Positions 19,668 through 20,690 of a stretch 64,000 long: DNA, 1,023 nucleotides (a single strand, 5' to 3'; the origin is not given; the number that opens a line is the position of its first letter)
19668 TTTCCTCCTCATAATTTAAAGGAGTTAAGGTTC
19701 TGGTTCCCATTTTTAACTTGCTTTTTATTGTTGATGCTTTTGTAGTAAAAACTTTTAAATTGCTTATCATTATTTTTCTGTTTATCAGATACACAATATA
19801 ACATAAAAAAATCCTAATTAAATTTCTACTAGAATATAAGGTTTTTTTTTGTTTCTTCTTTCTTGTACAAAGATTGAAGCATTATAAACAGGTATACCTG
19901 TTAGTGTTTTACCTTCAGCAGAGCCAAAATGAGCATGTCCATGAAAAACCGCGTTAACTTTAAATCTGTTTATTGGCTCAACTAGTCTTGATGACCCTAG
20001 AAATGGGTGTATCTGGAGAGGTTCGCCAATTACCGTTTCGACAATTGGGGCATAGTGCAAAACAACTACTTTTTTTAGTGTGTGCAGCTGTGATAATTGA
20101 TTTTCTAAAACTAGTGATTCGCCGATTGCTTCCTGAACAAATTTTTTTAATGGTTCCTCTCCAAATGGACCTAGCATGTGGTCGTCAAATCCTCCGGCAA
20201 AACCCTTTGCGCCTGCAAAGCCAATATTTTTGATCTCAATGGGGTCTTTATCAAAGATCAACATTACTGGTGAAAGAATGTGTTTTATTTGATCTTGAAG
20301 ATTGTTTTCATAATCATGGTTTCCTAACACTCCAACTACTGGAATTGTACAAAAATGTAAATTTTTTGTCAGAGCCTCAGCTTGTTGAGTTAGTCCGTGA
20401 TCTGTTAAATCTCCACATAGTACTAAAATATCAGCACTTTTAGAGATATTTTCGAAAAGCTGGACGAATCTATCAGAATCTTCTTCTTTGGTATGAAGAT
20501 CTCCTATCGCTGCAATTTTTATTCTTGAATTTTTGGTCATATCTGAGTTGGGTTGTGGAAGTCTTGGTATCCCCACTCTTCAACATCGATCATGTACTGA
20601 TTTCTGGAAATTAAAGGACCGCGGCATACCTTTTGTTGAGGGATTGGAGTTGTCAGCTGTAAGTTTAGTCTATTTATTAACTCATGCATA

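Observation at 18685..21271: Translationally coupled operon: minimal nucleotidyltransferase, metallophosphoesterase, DUF1704/MATCAP-like HExxxH carboxypeptidase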

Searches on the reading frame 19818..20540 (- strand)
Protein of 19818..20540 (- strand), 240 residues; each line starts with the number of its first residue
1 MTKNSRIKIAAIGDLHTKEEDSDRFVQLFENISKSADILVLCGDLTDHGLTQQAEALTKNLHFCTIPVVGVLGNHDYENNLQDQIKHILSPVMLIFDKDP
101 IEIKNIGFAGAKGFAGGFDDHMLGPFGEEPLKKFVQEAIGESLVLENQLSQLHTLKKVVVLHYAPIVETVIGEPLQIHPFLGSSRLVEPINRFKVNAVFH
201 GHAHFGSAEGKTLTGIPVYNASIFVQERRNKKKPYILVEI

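Call 4: search_protein_families(library=pfam, proteins=[window:19818-20540:-], max_evalue=1)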
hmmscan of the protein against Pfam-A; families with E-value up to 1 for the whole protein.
window:19818-20540:- (240 aa): 4 families
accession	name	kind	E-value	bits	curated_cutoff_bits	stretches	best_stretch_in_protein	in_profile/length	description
PF00149.33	Metallophos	-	1.8e-16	61.6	21.5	1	7-204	1-189/191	Calcineurin-like phosphoesterase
PF12850.12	Metallophos_2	-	7e-08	33.1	27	1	8-209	2-122/154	Calcineurin-like phosphoesterase superfamily domain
PF14582.11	Metallophos_3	-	0.00024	21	28.2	1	7-48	6-45/259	Metallophosphoesterase, calcineurin superfamily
PF17788.7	HypF_C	-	0.023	15.8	23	0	177-207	65-95/99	HypF Kae1-like domain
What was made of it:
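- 19818..20540 (-): Calcineurin-like metallophosphoesterase (240 aa), second gene of the conserved pair; a probable phosphodiesterase. Pfam Metallophos 61.6 bits (call 4).
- On Calcineurin-like metallophosphoesterase superfamily (PF00149): 61.6 bits against 21.5 (call 4).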

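Call 5: search_protein_families(library=ncbifam, proteins=[window:19818-20540:-], max_evalue=1)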
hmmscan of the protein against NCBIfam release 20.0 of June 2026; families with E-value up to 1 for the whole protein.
window:19818-20540:- (240 aa): 13 families
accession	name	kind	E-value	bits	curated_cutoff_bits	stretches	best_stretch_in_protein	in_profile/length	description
TIGR03729.1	acc_ester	subfamily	3.1e-12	46.4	148.25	2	145-208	155-223/239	putative phosphoesterase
NF033458.1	lipid_A_LpxG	equivalog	4.2e-07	29.6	350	1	7-86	45-128/321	UDP-2,3-diacylglucosamine diphosphatase LpxG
TIGR00040.1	yfcE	subfamily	7.2e-07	29.4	56.25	1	8-85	2-72/158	YfcE family phosphodiesterase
NF008359.0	PRK11148.1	equivalog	6.2e-05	22.6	225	1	28-86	45-106/275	3',5'-cyclic-AMP phosphodiesterase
NF050112.1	PhdiestSpdARhizob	equivalog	0.00052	19.7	400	1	32-84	36-88/264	2', 3'cyclic nucleotide phosphodiesterase SpdA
NF001204.0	PRK00166.1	equivalog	0.00059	19.2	176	1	10-77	4-68/276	symmetrical bis(5'-nucleosyl)-tetraphosphatase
NF053862.1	DS9_1_antiphage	equivalog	0.0042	16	420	1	158-205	392-442/486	anti-phage phosphoesterase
NF006988.0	PRK09453.1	equivalog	0.01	15.7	117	1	7-50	1-42/183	phosphodiesterase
NF010656.0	PRK14055.1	equivalog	0.035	13.4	472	1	41-102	135-193/362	aromatic amino acid hydroxylase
TIGR04123.1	P_estr_lig_assc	hypoth_equivalog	0.087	12.2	150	1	23-85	51-118/207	ligase-associated DNA damage response endonuclease PdeM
TIGR01854.1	lipid_A_lpxH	equivalog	0.12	11.6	190.35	0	187-205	178-196/231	UDP-2,3-diacylglucosamine diphosphatase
TIGR04168.1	TIGR04168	hypoth_equivalog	0.13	11.6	200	1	36-77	6-42/269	TIGR04168 family protein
NF008460.0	PRK11340.1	equivalog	0.14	11.5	188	1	7-82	50-129/271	phosphodiesterase YaeI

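Call 6: search_protein_families(library=padloc, proteins=[window:19818-20540:-], max_evalue=1)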
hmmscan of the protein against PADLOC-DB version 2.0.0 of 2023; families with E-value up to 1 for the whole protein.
window:19818-20540:- (240 aa): 1 family
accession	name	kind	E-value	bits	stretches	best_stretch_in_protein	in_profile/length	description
PDLC04908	PDC-S10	-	5.9e-14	49.8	1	3-237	6-214/223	-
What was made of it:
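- The MPE hits the PADLOC candidate PDC-S10 at 49.8 bits (call 6).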

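Call 25: search_solved_structures(query=window:19818-20540:-, max_evalue=0.1, show_alignments=2)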
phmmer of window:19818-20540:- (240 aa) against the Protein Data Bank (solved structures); distinct sequences matched with E-value up to 0.1: 1.
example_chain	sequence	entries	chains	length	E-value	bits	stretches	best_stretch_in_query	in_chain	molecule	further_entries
2xmo_A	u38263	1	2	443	0.055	16.1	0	17-79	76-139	LMO2642 PROTEIN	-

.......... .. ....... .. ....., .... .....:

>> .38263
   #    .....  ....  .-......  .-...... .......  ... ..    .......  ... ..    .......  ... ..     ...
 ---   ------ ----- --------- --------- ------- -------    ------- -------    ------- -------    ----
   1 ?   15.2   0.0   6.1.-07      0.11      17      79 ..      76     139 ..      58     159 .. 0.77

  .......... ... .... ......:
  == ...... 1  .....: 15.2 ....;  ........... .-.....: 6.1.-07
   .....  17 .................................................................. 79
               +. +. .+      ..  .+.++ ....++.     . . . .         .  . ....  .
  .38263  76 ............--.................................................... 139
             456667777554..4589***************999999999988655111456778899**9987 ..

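Call 36: find_homologous_proteins(query=window:19818-20540:-, max_evalue=0.001)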
Query window:19818-20540:- (240 aa): 8000 proteins with E <= 0.001 among 8000 candidates; the best 120 are listed.
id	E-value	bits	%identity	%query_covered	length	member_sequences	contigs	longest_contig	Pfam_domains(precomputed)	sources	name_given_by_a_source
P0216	4.3e-156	535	100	100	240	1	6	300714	PF12850.13,PF00149.34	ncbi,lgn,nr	ncbi:metallophosphoesterase [Candidatus Daviesbacteria bacterium]|nr:metallophosphoesterase [Candida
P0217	3.0e-90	320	59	99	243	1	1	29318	PF12850.13,PF00149.34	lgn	-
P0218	3.4e-85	303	58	98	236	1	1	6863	PF12850.13,PF00149.34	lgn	-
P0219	7.2e-85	302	55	100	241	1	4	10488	PF12850.13,PF00149.34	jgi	jgi:Icc-related predicted phosphoesterase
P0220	8.3e-85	302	57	99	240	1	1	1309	PF12850.13,PF00149.34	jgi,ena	-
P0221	1.8e-84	301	57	100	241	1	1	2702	PF12850.13,PF00149.34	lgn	-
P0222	2.4e-84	301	59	99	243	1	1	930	PF12850.13,PF00149.34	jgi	jgi:Icc-related predicted phosphoesterase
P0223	2.5e-84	300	56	99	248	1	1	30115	PF12850.13,PF00149.34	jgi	jgi:Icc-related predicted phosphoesterase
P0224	3.0e-84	300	58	98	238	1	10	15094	PF12850.13,PF00149.34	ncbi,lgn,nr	ncbi:MAG: metallophosphoesterase [Candidatus Levybacteria bacterium]|nr:metallophosphoesterase [Cand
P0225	4.7e-84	300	55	99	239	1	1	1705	PF12850.13,PF00149.34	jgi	jgi:Icc-related predicted phosphoesterase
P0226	1.4e-83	298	58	98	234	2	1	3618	PF12850.13,PF00149.34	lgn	-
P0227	1.7e-83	298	57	100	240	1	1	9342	PF12850.13,PF00149.34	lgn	-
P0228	1.8e-83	298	56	100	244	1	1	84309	PF12850.13,PF00149.34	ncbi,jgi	jgi:Icc-related predicted phosphoesterase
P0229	2.0e-83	298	56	100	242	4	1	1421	PF12850.13,PF00149.34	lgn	-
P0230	5.4e-83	296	55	99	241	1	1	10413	PF12850.13,PF00149.34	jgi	-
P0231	6.4e-83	296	56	100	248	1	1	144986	PF12850.13,PF00149.34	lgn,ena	-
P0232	7.6e-83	296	55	100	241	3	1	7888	PF12850.13,PF00149.34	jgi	jgi:Icc-related predicted phosphoesterase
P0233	8.1e-83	295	57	99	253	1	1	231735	PF12850.13,PF00149.34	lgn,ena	-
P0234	1.1e-82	295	58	100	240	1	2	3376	PF12850.13,PF00149.34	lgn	-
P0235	1.8e-82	294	56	98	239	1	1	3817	PF12850.13,PF00149.34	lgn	-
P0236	1.9e-82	294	56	98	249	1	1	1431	PF12850.13,PF00149.34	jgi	jgi:uncharacterized protein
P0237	2.8e-82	294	56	97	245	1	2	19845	PF12850.13,PF00149.34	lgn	-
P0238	3.0e-82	294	55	98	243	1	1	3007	PF12850.13,PF00149.34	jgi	jgi:Icc-related predicted phosphoesterase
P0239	4.6e-82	293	56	99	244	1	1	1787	PF12850.13,PF00149.34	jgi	jgi:Icc-related predicted phosphoesterase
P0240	4.8e-82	293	56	98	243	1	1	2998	PF12850.13,PF00149.34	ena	-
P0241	6.1e-82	293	56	98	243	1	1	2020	PF12850.13,PF00149.34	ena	-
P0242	7.6e-82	292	56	98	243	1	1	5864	PF12850.13,PF00149.34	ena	-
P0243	7.7e-82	292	57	98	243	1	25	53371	PF12850.13,PF00149.34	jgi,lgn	jgi:uncharacterized protein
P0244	8.4e-82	292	57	98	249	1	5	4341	PF12850.13,PF00149.34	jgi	jgi:Icc-related predicted phosphoesterase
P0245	1.2e-81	292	56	98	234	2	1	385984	PF12850.13,PF00149.34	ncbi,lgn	-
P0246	1.3e-81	292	55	98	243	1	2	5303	PF12850.13,PF00149.34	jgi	jgi:Icc-related predicted phosphoesterase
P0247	1.7e-81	291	56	98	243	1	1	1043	PF12850.13,PF00149.34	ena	-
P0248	2.0e-81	291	56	98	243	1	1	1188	PF12850.13,PF00149.34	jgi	jgi:Icc-related predicted phosphoesterase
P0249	2.0e-81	291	56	98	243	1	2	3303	PF12850.13,PF00149.34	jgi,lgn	jgi:Icc-related predicted phosphoesterase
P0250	2.0e-81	291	55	99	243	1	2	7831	PF12850.13,PF00149.34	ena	-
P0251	2.1e-81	291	56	100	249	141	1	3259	PF12850.13,PF00149.34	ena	-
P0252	2.2e-81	291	56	98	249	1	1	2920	PF12850.13,PF00149.34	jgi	jgi:uncharacterized protein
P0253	2.7e-81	291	55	100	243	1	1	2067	PF12850.13,PF00149.34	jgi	-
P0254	3.1e-81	290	57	98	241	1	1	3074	PF12850.13,PF00149.34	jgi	jgi:Icc-related predicted phosphoesterase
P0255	3.4e-81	290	55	98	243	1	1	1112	PF12850.13,PF00149.34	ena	-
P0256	3.4e-81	290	57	98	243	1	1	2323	PF12850.13,PF00149.34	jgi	jgi:Icc-related predicted phosphoesterase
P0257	3.6e-81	290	56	98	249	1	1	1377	PF12850.13,PF00149.34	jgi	jgi:Icc-related predicted phosphoesterase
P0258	3.8e-81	290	56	98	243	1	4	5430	PF12850.13,PF00149.34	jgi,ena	-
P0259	4.1e-81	290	56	98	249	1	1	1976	PF12850.13,PF00149.34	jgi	jgi:Icc-related predicted phosphoesterase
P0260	4.3e-81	290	58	98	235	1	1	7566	PF12850.13,PF00149.34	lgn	-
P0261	4.8e-81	290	57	98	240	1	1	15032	PF12850.13,PF00149.34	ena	-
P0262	4.9e-81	290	55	100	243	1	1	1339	PF12850.13,PF00149.34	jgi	-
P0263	5.4e-81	290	56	98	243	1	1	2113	PF12850.13,PF00149.34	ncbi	-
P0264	6.0e-81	289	56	98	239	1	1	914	PF12850.13,PF00149.34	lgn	-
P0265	7.1e-81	289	56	98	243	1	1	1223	PF12850.13,PF00149.34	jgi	jgi:Icc-related predicted phosphoesterase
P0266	1.5e-80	288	58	98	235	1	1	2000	PF12850.13,PF00149.34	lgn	-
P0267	1.6e-80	288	55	99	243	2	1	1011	PF12850.13,PF00149.34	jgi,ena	-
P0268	1.7e-80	288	55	98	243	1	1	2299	PF12850.13,PF00149.34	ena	-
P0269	1.9e-80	288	55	99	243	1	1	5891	PF12850.13,PF00149.34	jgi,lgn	jgi:Icc-related predicted phosphoesterase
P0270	2.2e-80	288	56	98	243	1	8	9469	PF12850.13,PF00149.34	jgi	jgi:Icc-related predicted phosphoesterase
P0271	2.2e-80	287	54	99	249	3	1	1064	PF12850.13,PF00149.34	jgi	jgi:Icc-related predicted phosphoesterase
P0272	3.0e-80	287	55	100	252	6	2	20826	PF12850.13,PF00149.34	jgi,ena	-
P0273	3.7e-80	287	53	100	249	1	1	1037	PF12850.13,PF00149.34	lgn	-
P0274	3.8e-80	287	55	99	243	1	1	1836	PF12850.13,PF00149.34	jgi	jgi:Icc-related predicted phosphoesterase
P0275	4.3e-80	287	55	100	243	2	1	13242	PF12850.13,PF00149.34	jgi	jgi:Icc-related predicted phosphoesterase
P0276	4.5e-80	287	55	98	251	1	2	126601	PF12850.13,PF00149.34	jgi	jgi:Icc-related predicted phosphoesterase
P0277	5.3e-80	286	55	99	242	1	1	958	PF12850.13,PF00149.34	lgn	-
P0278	5.3e-80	286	54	98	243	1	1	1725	PF12850.13,PF00149.34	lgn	-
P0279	6.0e-80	286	53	100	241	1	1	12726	PF12850.13,PF00149.34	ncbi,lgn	-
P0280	6.6e-80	286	54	100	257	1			PF12850.13,PF00149.34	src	-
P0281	7.5e-80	286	53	98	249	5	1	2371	PF12850.13,PF00149.34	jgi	-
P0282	7.7e-80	286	53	98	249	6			PF12850.13,PF00149.34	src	-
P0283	8.3e-80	286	55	98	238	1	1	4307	PF12850.13,PF00149.34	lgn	-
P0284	8.4e-80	286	54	98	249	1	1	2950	PF12850.13,PF00149.34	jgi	jgi:uncharacterized protein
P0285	9.4e-80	285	57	97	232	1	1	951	PF12850.13,PF00149.34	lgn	-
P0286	1.1e-79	285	56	98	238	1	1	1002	PF00149.34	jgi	-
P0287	1.2e-79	285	55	99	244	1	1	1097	PF12850.13,PF00149.34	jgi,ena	-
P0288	1.3e-79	285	55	100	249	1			PF12850.13,PF00149.34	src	-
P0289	1.4e-79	285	56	100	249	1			PF12850.13,PF00149.34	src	-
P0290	1.8e-79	285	55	98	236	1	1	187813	PF12850.13,PF00149.34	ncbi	-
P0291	1.9e-79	284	52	100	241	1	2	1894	PF12850.13,PF00149.34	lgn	-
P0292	2.0e-79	284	55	98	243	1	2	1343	PF12850.13,PF00149.34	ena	-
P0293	2.1e-79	284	54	98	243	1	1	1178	PF12850.13,PF00149.34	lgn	-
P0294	2.1e-79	284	55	99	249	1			PF12850.13,PF00149.34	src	-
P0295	2.2e-79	284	57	98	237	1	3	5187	PF00149.34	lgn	-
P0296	2.3e-79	284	55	98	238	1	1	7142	PF12850.13,PF00149.34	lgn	-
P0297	2.4e-79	284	54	98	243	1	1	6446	PF12850.13,PF00149.34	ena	-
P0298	2.7e-79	284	54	100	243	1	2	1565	PF12850.13,PF00149.34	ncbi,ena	-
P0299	2.8e-79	284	56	99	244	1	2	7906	PF12850.13,PF00149.34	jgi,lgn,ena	jgi:Icc-related predicted phosphoesterase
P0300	2.8e-79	284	55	99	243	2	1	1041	PF12850.13,PF00149.34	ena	-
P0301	3.4e-79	284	54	100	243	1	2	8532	PF12850.13,PF00149.34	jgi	jgi:Icc-related predicted phosphoesterase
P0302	3.9e-79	283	55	98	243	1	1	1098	PF12850.13,PF00149.34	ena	-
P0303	4.0e-79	283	55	98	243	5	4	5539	PF12850.13,PF00149.34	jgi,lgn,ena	-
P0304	4.2e-79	283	53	100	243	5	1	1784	PF12850.13,PF00149.34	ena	-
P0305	4.3e-79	283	55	98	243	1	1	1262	PF12850.13,PF00149.34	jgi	jgi:Icc-related predicted phosphoesterase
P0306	4.8e-79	283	57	99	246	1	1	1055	PF12850.13,PF00149.34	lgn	-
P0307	5.0e-79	283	54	98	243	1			PF12850.13,PF00149.34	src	-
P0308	5.1e-79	283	56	98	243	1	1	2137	PF12850.13,PF00149.34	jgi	-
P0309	5.5e-79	283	55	98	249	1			PF12850.13,PF00149.34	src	-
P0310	6.4e-79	283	54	99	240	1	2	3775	PF12850.13,PF00149.34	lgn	-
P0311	6.4e-79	283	55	100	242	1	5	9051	PF12850.13,PF00149.34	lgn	-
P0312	6.8e-79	283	55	98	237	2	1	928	PF12850.13,PF00149.34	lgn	-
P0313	7.4e-79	283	53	99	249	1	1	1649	PF12850.13,PF00149.34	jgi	jgi:hypothetical protein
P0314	8.1e-79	282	55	99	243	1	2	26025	PF00149.34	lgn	-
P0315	8.2e-79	282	54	100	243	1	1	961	PF12850.13,PF00149.34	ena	-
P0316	9.7e-79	282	54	98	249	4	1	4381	PF12850.13,PF00149.34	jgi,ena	-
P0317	1.0e-78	282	54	100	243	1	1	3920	PF12850.13,PF00149.34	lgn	-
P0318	1.0e-78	282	53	100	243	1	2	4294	PF12850.13,PF00149.34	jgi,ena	-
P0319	1.1e-78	282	56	98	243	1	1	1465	PF12850.13,PF00149.34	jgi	-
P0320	1.1e-78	282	54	99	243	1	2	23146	PF12850.13,PF00149.34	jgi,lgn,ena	-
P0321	1.1e-78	282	54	100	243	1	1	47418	PF12850.13,PF00149.34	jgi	jgi:Icc-related predicted phosphoesterase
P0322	1.2e-78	282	55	99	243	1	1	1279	PF12850.13,PF00149.34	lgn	-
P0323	1.2e-78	282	54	100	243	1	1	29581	PF12850.13,PF00149.34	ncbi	-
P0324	1.2e-78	282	55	100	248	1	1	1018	PF12850.13,PF00149.34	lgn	-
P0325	1.3e-78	282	53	98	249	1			PF12850.13,PF00149.34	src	-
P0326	1.3e-78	282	54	100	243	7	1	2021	PF12850.13,PF00149.34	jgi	jgi:Icc-related predicted phosphoesterase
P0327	1.6e-78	281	54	99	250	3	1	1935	PF12850.13,PF00149.34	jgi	-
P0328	1.6e-78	281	54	100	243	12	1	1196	PF12850.13,PF00149.34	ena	-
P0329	1.7e-78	281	55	100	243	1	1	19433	PF12850.13,PF00149.34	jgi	jgi:uncharacterized protein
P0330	1.7e-78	281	55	98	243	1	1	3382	PF12850.13,PF00149.34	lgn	-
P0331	1.7e-78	281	55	100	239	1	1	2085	PF12850.13,PF00149.34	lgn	-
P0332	1.7e-78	281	55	98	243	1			PF12850.13,PF00149.34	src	-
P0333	1.8e-78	281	54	100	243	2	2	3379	PF12850.13,PF00149.34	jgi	jgi:Icc-related predicted phosphoesterase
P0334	1.8e-78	281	53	100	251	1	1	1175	PF12850.13,PF00149.34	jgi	jgi:Icc-related predicted phosphoesterase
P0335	2.0e-78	281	55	98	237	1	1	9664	PF12850.13,PF00149.34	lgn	-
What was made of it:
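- Closest known: Class III cyclic-nucleotide phosphodiesterases and promiscuous diesterases. Same: JGI names many homologs 'Icc-related predicted phosphoesterase' (call 36).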

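Call 37: find_encoding_contigs(protein=P0233, flank=5000, max_places=1)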
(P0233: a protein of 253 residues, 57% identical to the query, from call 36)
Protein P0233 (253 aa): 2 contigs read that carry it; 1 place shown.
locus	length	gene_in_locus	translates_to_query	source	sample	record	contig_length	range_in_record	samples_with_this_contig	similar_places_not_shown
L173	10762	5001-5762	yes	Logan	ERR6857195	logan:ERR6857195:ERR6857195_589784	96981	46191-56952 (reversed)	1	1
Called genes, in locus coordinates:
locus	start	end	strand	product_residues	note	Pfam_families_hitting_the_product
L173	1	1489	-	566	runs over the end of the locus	PF13687:DUF4153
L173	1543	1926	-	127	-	PF01641:SelR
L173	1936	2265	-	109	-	PF00254:FKBP_C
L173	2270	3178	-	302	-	PF01207:Dus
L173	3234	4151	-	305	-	PF17773:UPF0176_N, PF00581:Rhodanese, PF12368:Rhodanese_C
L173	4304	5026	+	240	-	PF14907:NTP_transf_5 (weak)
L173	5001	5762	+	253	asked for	PF00149:Metallophos, PF12850:Metallophos_2 (faint)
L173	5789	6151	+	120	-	PF01219:DAGK_prokar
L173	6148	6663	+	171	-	PF01569:PAP2, PF14378:PAP2_3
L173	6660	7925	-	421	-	PF00675:Peptidase_M16, PF05193:Peptidase_M16_C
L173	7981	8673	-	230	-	PF02224:Cytidylate_kin, PF13189:Cytidylate_kin2 (weak)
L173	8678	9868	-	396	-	PF05496:RuvB_N, PF20720:nSTAND3 (faint), PF00004:AAA, PF07728:AAA_5 (weak), PF13173:AAA_14 (weak), PF16193:AAA_assoc_2, PF12002:MgsA_C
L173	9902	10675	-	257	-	PF02673:BacA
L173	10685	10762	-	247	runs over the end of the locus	PF02585:PIG-L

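Call 38: find_encoding_contigs(protein=P0276, flank=5000, max_places=1)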
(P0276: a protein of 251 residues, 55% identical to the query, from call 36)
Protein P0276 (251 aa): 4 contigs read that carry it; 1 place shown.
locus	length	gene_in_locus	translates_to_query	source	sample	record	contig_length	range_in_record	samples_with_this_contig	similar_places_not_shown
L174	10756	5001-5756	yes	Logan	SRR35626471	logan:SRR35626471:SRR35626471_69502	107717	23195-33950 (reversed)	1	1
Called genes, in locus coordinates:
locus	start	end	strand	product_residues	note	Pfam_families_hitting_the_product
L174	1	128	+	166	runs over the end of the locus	PF10604:Polyketide_cyc2, PF03364:Polyketide_cyc, PF08327:AHSA1 (weak)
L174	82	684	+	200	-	PF13561:adh_short_C2, PF00106:adh_short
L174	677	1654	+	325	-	PF03631:Virul_fac_BrkB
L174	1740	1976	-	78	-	-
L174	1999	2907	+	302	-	PF00890:FAD_binding_2 (weak), PF01134:GIDA (faint), PF07992:Pyr_redox_2, PF13738:Pyr_redox_3 (faint)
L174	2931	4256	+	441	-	PF02163:Peptidase_M50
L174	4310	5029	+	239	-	PF14907:NTP_transf_5 (weak), PF09970:DUF2204 (weak)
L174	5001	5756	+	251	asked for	PF00149:Metallophos, PF12850:Metallophos_2 (weak)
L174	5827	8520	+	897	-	PF13298:LigD_N, PF01068:DNA_ligase_A_M, PF04679:DNA_ligase_A_C, PF21686:LigD_Prim-Pol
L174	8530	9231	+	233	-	PF00156:Pribosyltran (weak)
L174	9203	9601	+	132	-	-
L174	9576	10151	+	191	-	PF20730:YetF_N, PF04239:DUF421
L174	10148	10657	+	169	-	PF20730:YetF_N (weak), PF04239:DUF421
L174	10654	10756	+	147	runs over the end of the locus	-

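Call 39: find_encoding_contigs(protein=P0243, flank=5000, max_places=1)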
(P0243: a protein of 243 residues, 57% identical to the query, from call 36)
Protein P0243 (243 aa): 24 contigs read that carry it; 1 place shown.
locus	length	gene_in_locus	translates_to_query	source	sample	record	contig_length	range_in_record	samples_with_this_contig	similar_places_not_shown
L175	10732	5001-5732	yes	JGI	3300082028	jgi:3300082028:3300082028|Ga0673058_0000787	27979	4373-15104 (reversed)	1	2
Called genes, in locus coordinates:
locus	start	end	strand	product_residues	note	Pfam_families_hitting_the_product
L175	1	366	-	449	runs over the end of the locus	PF00089:Trypsin, PF13365:Trypsin_2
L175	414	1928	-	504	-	PF00881:Nitroreductase (weak)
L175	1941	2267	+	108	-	-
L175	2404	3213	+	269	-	PF01135:PCMT (weak), PF13489:Methyltransf_23, PF01209:Ubie_methyltran, PF07021:MetW, PF13649:Methyltransf_25, PF13847:Methyltransf_31, PF08241:Methyltransf_11, PF08242:Methyltransf_12, +2 more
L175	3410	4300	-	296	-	-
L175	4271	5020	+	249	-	PF09970:DUF2204 (weak), PF14907:NTP_transf_5 (weak)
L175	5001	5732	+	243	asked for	PF00149:Metallophos, PF12850:Metallophos_2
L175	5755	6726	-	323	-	-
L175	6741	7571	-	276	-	PF00753:Lactamase_B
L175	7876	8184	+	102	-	-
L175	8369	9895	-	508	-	PF03972:MmgE_PrpD_N, PF19305:MmgE_PrpD_C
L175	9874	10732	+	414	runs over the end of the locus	PF05977:MFS_3, PF07690:MFS_1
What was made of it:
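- In 3/3 look-ups starting from MPE homologs, the NTase is directly upstream and overlapping (calls 37-39).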

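Call 47: predict_structure(alignment_id=A3)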
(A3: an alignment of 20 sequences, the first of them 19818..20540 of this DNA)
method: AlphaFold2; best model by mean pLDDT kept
length: 240 residues; sequences in the alignment: 20
mean_pLDDT: 88.9   pTM: 0.89
mean pLDDT of the five models: 88.9, 88.4, 87.9, 87.5, 85.3
residues with pLDDT >= 90: 166; 70-90: 52; 50-70: 11; < 50: 11
segments of 3 or more residues with pLDDT < 50: 116-123
pLDDT, mean of each block of 10 residues (from residue 1): 76 89 94 98 91 95 98 85 94 94 97 59 56 78 94 97 92 83 86 97 93 97 95 95
secondary structure, 60 per line:
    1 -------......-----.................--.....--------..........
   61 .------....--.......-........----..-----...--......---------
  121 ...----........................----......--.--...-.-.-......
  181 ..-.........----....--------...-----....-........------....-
elements in order: E8-13 H19-35 E38-42 H51-61 E68-71 H74-80 H82-89 E101-103 E106-111 H128-151 E156-161 H175-181 H184-192 E197-200 E209-211 E217-220 H223-229 E236-239
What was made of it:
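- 19818..20540 (-): AF2 pLDDT 88.9 (call 47).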
